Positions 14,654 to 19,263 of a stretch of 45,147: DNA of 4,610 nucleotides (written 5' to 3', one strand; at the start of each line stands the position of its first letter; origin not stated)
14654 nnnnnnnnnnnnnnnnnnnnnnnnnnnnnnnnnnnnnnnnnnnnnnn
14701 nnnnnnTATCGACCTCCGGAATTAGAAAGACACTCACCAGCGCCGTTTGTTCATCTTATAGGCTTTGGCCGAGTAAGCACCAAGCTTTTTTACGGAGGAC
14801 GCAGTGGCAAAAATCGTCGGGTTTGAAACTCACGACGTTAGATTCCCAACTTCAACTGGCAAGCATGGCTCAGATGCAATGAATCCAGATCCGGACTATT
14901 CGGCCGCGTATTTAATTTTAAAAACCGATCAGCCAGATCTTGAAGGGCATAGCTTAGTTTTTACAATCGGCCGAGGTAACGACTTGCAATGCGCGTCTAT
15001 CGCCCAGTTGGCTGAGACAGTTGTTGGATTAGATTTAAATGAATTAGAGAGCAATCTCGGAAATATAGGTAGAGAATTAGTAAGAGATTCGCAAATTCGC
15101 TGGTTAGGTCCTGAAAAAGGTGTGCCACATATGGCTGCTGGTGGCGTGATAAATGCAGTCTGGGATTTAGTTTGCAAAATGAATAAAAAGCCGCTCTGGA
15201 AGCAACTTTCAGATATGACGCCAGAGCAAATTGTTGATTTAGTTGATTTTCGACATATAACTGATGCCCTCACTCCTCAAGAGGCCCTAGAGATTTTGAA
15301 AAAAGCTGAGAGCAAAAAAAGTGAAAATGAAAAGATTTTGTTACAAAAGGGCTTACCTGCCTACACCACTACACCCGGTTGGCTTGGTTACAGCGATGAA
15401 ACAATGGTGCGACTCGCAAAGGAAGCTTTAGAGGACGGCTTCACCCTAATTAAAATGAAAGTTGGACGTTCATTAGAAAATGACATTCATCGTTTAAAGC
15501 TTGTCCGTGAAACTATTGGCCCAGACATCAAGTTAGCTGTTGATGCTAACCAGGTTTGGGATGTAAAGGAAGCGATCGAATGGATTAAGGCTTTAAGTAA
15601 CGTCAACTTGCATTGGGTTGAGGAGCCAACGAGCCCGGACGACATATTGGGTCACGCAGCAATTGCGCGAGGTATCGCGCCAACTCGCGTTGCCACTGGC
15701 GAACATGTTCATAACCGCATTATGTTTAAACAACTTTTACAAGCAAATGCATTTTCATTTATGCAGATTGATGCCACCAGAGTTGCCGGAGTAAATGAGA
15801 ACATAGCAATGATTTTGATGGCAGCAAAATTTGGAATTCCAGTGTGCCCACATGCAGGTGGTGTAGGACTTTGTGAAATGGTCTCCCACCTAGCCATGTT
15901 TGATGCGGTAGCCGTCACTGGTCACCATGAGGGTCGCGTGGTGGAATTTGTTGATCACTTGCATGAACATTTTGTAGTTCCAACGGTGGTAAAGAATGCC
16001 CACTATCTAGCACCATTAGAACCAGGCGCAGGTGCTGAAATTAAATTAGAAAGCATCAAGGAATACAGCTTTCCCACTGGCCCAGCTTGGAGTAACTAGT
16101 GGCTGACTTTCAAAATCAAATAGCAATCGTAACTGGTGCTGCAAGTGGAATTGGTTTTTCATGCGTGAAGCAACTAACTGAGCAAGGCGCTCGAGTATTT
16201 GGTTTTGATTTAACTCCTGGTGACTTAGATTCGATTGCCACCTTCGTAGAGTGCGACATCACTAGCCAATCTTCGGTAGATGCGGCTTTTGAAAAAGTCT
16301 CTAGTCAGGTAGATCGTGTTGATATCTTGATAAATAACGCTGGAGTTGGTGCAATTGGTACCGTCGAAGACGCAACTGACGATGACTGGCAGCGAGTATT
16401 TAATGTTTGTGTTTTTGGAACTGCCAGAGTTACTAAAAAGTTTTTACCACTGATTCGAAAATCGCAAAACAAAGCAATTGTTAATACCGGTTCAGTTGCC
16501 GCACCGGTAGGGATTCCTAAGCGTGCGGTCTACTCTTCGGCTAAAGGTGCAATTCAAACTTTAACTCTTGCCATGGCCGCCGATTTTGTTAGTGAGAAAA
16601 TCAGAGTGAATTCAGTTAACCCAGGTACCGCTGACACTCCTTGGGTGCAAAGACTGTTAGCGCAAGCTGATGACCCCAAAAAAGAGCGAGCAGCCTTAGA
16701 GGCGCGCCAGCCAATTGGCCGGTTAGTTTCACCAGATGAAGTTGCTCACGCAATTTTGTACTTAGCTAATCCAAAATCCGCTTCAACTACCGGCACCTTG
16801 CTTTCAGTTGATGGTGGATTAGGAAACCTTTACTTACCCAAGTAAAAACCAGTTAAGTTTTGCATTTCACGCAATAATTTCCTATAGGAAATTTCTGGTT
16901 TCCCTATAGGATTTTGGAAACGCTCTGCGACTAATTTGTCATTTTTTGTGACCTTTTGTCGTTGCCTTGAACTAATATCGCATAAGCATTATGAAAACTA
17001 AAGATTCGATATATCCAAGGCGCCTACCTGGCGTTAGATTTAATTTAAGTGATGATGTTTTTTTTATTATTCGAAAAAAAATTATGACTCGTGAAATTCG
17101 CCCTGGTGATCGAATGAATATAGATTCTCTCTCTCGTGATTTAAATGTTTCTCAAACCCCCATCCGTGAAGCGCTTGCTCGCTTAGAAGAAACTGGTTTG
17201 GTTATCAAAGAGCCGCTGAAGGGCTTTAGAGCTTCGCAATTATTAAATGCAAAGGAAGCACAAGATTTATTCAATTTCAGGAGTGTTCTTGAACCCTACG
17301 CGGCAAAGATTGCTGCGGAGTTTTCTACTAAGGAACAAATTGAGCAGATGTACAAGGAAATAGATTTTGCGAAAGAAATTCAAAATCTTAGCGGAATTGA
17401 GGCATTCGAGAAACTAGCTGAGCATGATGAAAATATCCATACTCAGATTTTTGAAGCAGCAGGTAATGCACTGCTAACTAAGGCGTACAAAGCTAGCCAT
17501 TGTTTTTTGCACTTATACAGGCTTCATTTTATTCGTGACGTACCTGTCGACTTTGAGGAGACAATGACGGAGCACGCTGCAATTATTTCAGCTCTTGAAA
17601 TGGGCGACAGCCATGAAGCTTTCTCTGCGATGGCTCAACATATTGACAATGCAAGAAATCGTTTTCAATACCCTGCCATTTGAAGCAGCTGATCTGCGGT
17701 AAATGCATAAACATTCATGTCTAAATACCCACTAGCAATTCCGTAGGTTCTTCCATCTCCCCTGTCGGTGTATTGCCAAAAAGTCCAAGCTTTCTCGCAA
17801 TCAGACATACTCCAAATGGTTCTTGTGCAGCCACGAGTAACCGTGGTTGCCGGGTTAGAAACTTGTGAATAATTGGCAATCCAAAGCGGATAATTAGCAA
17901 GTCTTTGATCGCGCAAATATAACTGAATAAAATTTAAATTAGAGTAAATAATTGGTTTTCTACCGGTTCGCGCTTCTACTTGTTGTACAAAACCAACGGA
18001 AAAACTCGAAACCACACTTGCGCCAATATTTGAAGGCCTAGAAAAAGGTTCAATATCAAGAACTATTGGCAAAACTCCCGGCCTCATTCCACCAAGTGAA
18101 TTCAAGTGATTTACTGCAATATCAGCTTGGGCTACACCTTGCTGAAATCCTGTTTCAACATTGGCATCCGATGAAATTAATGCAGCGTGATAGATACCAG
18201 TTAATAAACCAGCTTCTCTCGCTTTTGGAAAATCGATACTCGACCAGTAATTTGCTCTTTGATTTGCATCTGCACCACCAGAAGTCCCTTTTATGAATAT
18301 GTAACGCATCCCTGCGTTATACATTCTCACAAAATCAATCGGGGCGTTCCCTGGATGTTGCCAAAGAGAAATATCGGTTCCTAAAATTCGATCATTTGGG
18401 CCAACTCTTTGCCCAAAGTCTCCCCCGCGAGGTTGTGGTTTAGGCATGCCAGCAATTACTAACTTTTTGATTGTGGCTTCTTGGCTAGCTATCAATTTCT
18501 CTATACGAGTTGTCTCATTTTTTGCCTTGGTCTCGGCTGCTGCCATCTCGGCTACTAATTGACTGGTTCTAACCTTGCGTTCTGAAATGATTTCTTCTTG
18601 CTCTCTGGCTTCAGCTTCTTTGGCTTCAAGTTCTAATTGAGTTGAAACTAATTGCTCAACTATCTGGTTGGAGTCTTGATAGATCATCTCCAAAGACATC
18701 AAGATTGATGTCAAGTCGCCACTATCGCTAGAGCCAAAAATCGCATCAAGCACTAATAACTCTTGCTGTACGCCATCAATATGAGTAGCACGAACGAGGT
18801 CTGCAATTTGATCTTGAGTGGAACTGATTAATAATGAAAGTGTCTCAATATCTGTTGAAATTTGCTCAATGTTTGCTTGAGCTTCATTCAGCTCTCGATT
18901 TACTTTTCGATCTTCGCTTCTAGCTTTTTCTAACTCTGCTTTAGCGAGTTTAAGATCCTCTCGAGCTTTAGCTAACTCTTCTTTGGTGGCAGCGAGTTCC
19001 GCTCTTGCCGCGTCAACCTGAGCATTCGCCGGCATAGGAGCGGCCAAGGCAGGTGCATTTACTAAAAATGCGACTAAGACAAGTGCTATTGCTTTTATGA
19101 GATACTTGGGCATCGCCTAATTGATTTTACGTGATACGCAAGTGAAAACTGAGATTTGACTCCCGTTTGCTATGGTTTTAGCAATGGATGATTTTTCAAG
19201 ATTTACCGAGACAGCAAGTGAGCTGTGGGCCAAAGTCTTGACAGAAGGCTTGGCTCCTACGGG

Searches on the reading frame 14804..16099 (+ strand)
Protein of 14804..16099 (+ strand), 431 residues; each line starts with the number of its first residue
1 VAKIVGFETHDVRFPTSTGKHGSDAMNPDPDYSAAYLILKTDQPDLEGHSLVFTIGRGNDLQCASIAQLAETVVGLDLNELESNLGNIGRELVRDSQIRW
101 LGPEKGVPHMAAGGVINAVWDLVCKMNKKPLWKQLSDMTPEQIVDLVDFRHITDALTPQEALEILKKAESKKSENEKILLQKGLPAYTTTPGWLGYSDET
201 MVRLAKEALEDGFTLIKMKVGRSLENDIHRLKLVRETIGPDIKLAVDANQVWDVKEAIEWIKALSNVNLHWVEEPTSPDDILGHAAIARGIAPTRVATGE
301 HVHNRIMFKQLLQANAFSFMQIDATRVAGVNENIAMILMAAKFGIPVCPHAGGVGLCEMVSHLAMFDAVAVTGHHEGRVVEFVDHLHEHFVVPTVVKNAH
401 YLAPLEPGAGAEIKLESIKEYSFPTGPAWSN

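Call 5: search_protein_families(library=pfam, proteins=[window:14804-16099:+], max_evalue=0.01)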
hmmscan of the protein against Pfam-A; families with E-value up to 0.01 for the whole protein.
window:14804-16099:+ (431 aa): 1 family
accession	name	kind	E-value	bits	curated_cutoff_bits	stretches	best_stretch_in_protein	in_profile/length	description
PF13378.12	MR_MLE_C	-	1.1e-60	205.5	29.4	1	201-414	2-216/219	Enolase C-terminal domain-like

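Call 6: search_protein_families(library=ncbifam, proteins=[window:14804-16099:+], max_evalue=0.01)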
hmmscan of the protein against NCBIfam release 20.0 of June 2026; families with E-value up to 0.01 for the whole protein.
window:14804-16099:+ (431 aa): 19 families
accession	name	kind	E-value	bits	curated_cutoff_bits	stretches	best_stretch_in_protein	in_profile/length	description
NF047820.1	TalGalacDh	equivalog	3.2e-35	121.8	500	1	184-364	138-314/371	L-talarate/galactarate dehydratase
NF040866.1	AraD_Arch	equivalog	2.3e-31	109.1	650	1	203-421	151-369/372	arabinonate dehydratase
NF010624.0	PRK14017.1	equivalog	7.3e-21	74.7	311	1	197-430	124-368/382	galactonate dehydratase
NF011968.0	PRK15440.1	equivalog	6.3e-19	68.1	393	1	223-354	191-323/395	L-rhamnonate dehydratase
NF040790.2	glucon_galact_dh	equivalog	1.6e-18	66.8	750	1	222-422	172-370/390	bifunctional D-gluconate/D-galactonate dehydratase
NF041118.1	A_G_epim_Thtga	equivalog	3.7e-18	65.8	500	1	199-343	140-283/341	L-Ala-D/L-Glu epimerase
TIGR01928.1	menC_lowGC_arch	equivalog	2e-15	56.6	200.65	1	194-342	129-273/325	o-succinylbenzoate synthase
NF043051.1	ManoateDhtManD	equivalog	4.7e-14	52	550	1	106-423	79-385/403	D-mannonate dehydratase ManD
NF011654.0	PRK15072.1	subfamily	2.6e-13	49.6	430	1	107-423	80-386/404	D-galactonate dehydratase family protein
NF042940.1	racemase_DgcA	equivalog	4.1e-13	49.2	400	1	197-374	126-287/323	N-acetyl-D-Glu racemase DgcA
NF002782.0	PRK02901.1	equivalog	7.6e-13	48.1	288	1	211-331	101-223/328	o-succinylbenzoate synthase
TIGR02534.1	mucon_cyclo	subfamily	3.1e-11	42.9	334.95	1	206-421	150-365/368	muconate/chloromuconate family cycloisomerase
NF043002.1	HProlDhtase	equivalog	1.3e-10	40.7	500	1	199-364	145-308/366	cis-3-hydroxy-L-proline dehydratase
TIGR01927.1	menC_gam_Gplu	equivalog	2.3e-09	37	130.55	1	197-345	112-258/307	o-succinylbenzoate synthase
NF011708.0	PRK15129.1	equivalog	1.1e-08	34.6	343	1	197-345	129-269/321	L-Ala-D/L-Glu epimerase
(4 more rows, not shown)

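Call 82: search_solved_structures(query=window:14804-16099:+, max_evalue=1e-20)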
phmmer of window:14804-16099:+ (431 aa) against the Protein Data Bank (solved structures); distinct sequences matched with E-value up to 1e-20: 19.
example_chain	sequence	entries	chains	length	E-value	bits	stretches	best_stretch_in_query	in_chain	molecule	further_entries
2hne_A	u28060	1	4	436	2.4e-177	593.2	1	2-429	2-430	L-fuconate dehydratase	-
2hxt_A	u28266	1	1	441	2.5e-177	593.2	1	2-429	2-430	L-fuconate dehydratase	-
1yey_A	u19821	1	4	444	2.6e-177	593.1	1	2-429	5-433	L-fuconate dehydratase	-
2hxu_A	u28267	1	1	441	1.7e-176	590.4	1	2-429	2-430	L-fuconate dehydratase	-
4a35_A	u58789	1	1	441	6.4e-154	516.1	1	6-430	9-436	MITOCHONDRIAL ENOLASE SUPERFAMILY MEMBER 1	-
4ip4_A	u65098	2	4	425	2e-152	511.2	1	1-425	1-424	Mandelate racemase/muconate lactonizing enzyme-like protein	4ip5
3tj4_A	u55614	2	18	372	6.1e-40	140.5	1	182-421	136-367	Mandelate racemase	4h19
5xd7_A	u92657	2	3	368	2e-29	105.9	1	208-422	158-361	3,6-anhydro-alpha-L-galactonate cycloisomerase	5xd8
5xd9_A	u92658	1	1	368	1.2e-28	103.3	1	208-422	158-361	3,6-anhydro-alpha-L-galactonate cycloisomerase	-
3ozm_A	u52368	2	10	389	6.5e-28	100.9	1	182-353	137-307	Putative mandelate racemase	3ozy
3h12_A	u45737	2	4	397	7.1e-28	100.8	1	182-353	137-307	mandelate racemase | Putative mandelate racemase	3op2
2pp0_A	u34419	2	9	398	4.1e-26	95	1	184-351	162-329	L-talarate/Galactarate Dehydratase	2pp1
2pp3_A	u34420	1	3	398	2.8e-25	92.2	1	184-351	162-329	L-talarate/galactarate dehydratase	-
3bjs_A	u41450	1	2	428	4.4e-24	88.3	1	183-428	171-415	Mandelate racemase/muconate lactonizing enzyme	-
2ovl_A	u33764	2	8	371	3e-23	85.5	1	206-416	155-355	Putative racemase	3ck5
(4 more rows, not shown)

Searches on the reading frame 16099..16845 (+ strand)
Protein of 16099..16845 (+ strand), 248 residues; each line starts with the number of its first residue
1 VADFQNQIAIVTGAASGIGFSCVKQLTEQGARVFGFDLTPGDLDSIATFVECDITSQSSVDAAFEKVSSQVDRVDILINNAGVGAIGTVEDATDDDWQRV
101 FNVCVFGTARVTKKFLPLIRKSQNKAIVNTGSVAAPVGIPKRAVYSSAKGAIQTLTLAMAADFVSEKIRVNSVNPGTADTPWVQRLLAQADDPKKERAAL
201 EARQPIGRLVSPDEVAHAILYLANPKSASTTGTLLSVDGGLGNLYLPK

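Call 5: search_protein_families(library=pfam, proteins=[window:16099-16845:+], max_evalue=0.01)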
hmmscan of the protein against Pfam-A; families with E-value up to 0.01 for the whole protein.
window:16099-16845:+ (248 aa): 6 families
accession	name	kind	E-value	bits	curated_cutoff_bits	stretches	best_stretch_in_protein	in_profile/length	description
PF13561.12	adh_short_C2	-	5.4e-55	187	27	1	13-241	1-235/236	Enoyl-(Acyl carrier protein) reductase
PF00106.31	adh_short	-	1.2e-46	159.1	26.6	1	7-187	1-191/195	short chain dehydrogenase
PF08659.16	KR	-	8.2e-15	55.6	22.6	1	48-156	56-160/180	KR domain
PF23441.1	SDR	-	2.3e-07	30.9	27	1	45-241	61-255/258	SDR-like rossmann domain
PF01370.27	Epimerase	-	3.8e-07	30.2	20.9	1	10-99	2-90/240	NAD dependent epimerase/dehydratase family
PF08643.16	DUF1776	-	0.00044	20.2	25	1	86-177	105-198/294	Fungal family of unknown function (DUF1776)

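Call 6: search_protein_families(library=ncbifam, proteins=[window:16099-16845:+], max_evalue=0.01)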
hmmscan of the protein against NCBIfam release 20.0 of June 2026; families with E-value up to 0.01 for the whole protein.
window:16099-16845:+ (248 aa): 234 families (the best 25 are shown)
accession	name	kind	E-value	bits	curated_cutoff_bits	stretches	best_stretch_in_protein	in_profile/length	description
NF004791.0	PRK06138.1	equivalog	5.9e-66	222.3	312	1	4-241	3-249/252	SDR family oxidoreductase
NF005559.1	PRK07231.1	subfamily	2.2e-54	184.6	215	1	4-241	2-247/249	glucose 1-dehydrogenase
NF052558.1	MBtsdlDhBudC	equivalog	2.5e-52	177.9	270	1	4-241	1-241/250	meso-2,3-butanediol dehydrogenase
NF009466.0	PRK12826.1-2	subfamily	7.6e-49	166.4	222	1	5-241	2-244/248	3-oxoacyl-ACP reductase FabG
NF004818.0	PRK06172.1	equivalog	1.3e-48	165.5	336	1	2-241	3-250/253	SDR family oxidoreductase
NF005007.0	PRK06398.1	equivalog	8.5e-48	162.8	341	1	2-243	3-247/259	aldose dehydrogenase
NF005067.0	PRK06484.1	equivalog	9.2e-48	163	713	1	5-241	8-251/524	short chain dehydrogenase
NF006074.0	PRK08220.1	equivalog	2.1e-46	158.6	312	1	2-240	4-246/251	2,3-dihydro-2,3-dihydroxybenzoate dehydrogenase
NF005075.0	PRK06500.1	equivalog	1.5e-44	152.3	336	1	1-244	1-249/249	SDR family oxidoreductase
NF006121.0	PRK08265.1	subfamily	2e-44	152.1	294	1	1-243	2-247/263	short chain dehydrogenase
NF006366.0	PRK08589.1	equivalog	2.8e-44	151.4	386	1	1-241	1-252/272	SDR family oxidoreductase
NF053701.1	CsHdxCHCADhChcB2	equivalog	3.4e-44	151.2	350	1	4-241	1-242/245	cis-4-hydroxycyclohexanecarboxylate dehydrogenase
NF005468.0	PRK07062.1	equivalog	6.1e-44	150.5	266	1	3-242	5-262/265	SDR family oxidoreductase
TIGR01963.1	PHB_DH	subfamily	1.4e-43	149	307.05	1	7-240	2-251/255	3-hydroxybutyrate dehydrogenase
NF009093.0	PRK12429.1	subfamily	2.1e-43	148.5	258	1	4-240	3-255/259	3-hydroxybutyrate dehydrogenase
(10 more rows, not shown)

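Call 84: search_solved_structures(query=window:16099-16845:+, max_evalue=1e-40)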
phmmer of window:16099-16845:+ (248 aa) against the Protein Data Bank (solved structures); distinct sequences matched with E-value up to 1e-40: 1.
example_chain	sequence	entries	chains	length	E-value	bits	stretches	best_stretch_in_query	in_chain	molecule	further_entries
4dqx_A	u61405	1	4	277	1.2e-45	159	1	3-241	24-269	Probable oxidoreductase protein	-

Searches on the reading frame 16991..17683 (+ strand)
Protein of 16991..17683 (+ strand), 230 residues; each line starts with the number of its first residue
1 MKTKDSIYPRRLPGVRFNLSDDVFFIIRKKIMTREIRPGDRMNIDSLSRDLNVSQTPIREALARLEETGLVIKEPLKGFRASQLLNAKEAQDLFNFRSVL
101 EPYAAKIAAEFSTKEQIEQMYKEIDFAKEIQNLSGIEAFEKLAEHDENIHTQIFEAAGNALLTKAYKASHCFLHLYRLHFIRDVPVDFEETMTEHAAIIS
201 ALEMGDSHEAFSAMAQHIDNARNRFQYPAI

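Call 5: search_protein_families(library=pfam, proteins=[window:16991-17683:+], max_evalue=0.01)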
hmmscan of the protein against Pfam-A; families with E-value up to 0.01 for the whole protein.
window:16991-17683:+ (230 aa): 8 families
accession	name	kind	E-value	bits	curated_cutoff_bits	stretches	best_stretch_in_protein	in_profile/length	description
PF07729.17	FCD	-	2.2e-19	70.5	24.3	1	92-219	1-124/125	FCD domain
PF00392.27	GntR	-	1.4e-12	47.5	27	1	20-79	2-62/64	Bacterial regulatory proteins, gntR family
PF01978.25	TrmB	-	0.00059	20.1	25.6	1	41-75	22-56/68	Sugar-specific transcriptional regulator TrmB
PF13412.12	HTH_24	-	0.00079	19.4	21.9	1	40-71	16-47/48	Winged helix-turn-helix DNA-binding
PF13463.12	HTH_27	-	0.0017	19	22.2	0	36-73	12-50/68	Winged helix DNA-binding domain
PF08279.18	HTH_11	-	0.0027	18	25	1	42-78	16-53/55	HTH domain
PF08220.18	HTH_DeoR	-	0.003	17.7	21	1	28-73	1-46/57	DeoR-like helix-turn-helix domain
PF01325.25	Fe_dep_repress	-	0.0066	17.1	26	0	46-78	27-59/60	Iron dependent repressor, N-terminal DNA binding domain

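Call 6: search_protein_families(library=ncbifam, proteins=[window:16991-17683:+], max_evalue=0.01)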
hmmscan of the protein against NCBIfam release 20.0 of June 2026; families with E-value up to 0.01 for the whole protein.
window:16991-17683:+ (230 aa): 18 families
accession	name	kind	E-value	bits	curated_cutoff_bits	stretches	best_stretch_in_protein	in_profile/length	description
TIGR03338.1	phnR_burk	equivalog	4.8e-29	101.5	271.5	1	27-224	20-212/212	phosphonate utilization associated transcriptional regulator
NF003011.0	PRK03837.1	subfamily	7.6e-19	68.3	260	2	82-226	94-234/241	transcriptional regulator NanR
NF007741.0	PRK10421.1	equivalog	7.7e-11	41.8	311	1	18-224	7-232/262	transcriptional regulator LldR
NF007588.0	PRK10225.1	equivalog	4.4e-10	39.3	442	1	22-225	13-231/257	Uxu operon transcriptional regulator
NF008576.0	PRK11534.1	equivalog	4.1e-08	33.2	218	1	22-218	11-210/225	DNA-binding transcriptional regulator CsiR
NF008504.0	PRK11414.1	equivalog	1.3e-07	31.5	225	1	28-210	21-200/221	GntR family transcriptional regulator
NF052282.1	PLP_TF_PdxR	equivalog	2.5e-06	26.8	320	1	26-121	9-107/448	MocR-like pyridoxine biosynthesis transcription factor PdxR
NF007001.0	PRK09464.1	equivalog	3.7e-06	26.8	330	1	19-218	11-225/254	pyruvate dehydrogenase complex transcriptional repressor PdhR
NF008571.0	PRK11523.1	equivalog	7.7e-06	25.5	396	1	39-223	29-223/258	transcriptional regulator ExuR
TIGR02018.2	his_ut_repres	equivalog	9.2e-05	21.9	220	1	27-80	8-62/226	histidine utilization transcriptional repressor HutC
NF040939.2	trans_reg_lrs14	equivalog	0.00062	19.8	90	1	37-75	32-70/103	Lrs14 family HTH-type transcriptional regulator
NF007442.0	PRK09990.1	equivalog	0.00077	19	301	1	90-168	97-175/256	transcriptional regulator GlcC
NF007292.0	PRK09764.1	equivalog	0.0013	18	281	0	26-78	13-64/240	GntR family transcriptional regulator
TIGR02404.1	trehalos_R_Bsub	equivalog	0.0022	17.6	211.95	1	23-137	5-115/233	trehalose operon repressor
NF011575.0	PRK14999.1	equivalog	0.0028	17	424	0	26-163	20-156/241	histidine utilization repressor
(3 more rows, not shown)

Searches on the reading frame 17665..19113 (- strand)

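Call 5: search_protein_families(library=pfam, proteins=[window:17665-19113:-], max_evalue=0.01)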
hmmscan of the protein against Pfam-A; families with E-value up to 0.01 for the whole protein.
window:17665-19113:- (482 aa): 5 families
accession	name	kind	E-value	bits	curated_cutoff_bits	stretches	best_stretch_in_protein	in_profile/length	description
PF01183.26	Glyco_hydro_25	-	5.1e-25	89.3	27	1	247-452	2-175/180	Glycosyl hydrolases family 25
PF08924.17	Rv2525c_GlyHyd-like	-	9.7e-05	23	27.2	1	266-450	40-168/198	Rv2525c-like, glycoside hydrolase-like domain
PF07889.17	DUF1664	-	0.0053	17.2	34.6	1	31-106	48-120/124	Protein of unknown function (DUF1664)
PF24568.1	CC_PcsB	-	0.0069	16.7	27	0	89-165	1-75/75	Peptidoglycan hydrolase PcsB, coiled-coil domain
PF10732.14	DUF2524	-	0.0092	16.7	25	1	44-110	8-72/84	Protein of unknown function (DUF2524)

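Call 6: search_protein_families(library=ncbifam, proteins=[window:17665-19113:-], max_evalue=0.01)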
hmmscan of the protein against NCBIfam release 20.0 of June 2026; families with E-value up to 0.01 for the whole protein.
window:17665-19113:- (482 aa): 2 families
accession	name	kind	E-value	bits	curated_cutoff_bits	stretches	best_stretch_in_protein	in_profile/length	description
TIGR04211.1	SH3_and_anchor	equivalog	0.0015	18.2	65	1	16-107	57-152/198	TIGR04211 family SH3 domain-containing protein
NF047368.1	collar_FlbB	equivalog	0.0059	16.4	110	1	31-90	55-112/193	periplasmic-type flagellar collar protein FlbB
